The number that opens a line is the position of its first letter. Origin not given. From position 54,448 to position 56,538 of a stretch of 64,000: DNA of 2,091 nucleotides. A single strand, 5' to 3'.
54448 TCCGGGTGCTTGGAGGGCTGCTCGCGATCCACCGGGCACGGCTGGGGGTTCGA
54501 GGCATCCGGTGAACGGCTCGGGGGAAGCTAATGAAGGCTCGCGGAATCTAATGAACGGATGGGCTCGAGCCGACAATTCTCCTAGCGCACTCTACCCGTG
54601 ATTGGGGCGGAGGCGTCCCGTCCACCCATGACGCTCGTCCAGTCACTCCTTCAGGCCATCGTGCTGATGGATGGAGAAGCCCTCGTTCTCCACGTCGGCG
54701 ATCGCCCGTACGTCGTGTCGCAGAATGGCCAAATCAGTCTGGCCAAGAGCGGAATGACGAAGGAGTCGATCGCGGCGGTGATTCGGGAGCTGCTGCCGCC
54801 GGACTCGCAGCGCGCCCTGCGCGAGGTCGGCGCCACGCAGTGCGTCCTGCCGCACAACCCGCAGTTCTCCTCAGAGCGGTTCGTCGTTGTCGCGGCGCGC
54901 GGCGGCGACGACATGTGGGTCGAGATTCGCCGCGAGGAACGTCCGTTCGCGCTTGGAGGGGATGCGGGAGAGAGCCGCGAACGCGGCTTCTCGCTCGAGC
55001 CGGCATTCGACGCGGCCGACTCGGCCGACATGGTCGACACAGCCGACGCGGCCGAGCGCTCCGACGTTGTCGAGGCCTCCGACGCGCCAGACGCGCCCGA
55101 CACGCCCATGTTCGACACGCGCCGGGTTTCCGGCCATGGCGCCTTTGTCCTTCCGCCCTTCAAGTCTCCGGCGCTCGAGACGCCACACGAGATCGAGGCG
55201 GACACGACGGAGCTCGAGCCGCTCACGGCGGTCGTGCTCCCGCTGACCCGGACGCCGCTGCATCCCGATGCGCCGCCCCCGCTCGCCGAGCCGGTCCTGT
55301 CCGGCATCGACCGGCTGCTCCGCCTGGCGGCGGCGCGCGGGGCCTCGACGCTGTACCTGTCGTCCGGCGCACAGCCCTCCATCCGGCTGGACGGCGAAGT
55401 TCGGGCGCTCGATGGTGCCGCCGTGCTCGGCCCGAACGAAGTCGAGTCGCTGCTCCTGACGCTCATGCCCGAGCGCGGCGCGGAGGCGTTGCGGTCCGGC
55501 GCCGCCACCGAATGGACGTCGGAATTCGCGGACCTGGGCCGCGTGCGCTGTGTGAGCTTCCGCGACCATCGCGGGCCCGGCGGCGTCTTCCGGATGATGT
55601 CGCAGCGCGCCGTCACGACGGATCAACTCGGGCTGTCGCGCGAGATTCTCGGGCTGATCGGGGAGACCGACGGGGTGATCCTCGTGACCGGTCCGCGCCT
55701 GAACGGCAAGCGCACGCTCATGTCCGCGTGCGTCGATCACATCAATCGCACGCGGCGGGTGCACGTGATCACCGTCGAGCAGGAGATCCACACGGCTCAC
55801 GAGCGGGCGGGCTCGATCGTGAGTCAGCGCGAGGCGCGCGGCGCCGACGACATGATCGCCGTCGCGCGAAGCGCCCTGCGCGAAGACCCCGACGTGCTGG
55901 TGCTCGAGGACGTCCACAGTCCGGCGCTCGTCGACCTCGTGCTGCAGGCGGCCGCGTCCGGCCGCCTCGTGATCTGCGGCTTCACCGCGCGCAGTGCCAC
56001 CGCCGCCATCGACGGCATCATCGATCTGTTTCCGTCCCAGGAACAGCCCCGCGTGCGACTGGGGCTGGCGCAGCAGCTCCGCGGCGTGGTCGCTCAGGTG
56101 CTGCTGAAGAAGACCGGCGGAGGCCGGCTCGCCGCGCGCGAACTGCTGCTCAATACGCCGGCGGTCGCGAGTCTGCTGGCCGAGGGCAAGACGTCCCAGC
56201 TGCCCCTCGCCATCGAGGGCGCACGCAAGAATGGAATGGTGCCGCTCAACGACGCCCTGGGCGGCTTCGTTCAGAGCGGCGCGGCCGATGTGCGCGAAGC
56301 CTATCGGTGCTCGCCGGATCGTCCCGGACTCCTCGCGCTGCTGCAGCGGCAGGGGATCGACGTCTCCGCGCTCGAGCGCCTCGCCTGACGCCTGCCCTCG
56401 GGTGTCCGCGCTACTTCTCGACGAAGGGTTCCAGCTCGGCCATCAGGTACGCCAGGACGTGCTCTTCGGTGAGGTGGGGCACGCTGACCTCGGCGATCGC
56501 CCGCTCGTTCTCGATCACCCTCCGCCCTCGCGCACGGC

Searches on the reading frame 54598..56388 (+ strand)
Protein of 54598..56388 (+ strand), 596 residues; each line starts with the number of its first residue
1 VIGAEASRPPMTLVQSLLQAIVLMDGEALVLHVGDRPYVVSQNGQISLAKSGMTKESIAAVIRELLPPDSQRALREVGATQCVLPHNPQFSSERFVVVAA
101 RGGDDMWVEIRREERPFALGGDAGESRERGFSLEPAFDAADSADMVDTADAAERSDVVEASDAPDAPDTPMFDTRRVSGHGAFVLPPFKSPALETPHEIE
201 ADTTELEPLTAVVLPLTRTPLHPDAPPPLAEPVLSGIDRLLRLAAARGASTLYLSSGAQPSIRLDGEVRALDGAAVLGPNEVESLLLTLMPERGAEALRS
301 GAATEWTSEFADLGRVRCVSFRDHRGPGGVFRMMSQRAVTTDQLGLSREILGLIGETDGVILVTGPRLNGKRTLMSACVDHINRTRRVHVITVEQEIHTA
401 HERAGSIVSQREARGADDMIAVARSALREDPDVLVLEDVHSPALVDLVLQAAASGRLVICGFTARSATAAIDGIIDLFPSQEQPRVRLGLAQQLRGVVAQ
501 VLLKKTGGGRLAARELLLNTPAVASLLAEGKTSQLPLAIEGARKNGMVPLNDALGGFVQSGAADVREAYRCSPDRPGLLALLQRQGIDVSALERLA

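Call 43: search_protein_families(library=pfam, proteins=[window:54598-56388:+], max_evalue=0.001)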
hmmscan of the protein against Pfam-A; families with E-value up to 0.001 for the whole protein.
window:54598-56388:+ (596 aa): 1 family
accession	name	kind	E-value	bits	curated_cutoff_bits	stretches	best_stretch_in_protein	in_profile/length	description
PF00437.27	T2SSE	-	5.1e-17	62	24.9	1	330-505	108-280/370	Type II/IV secretion system protein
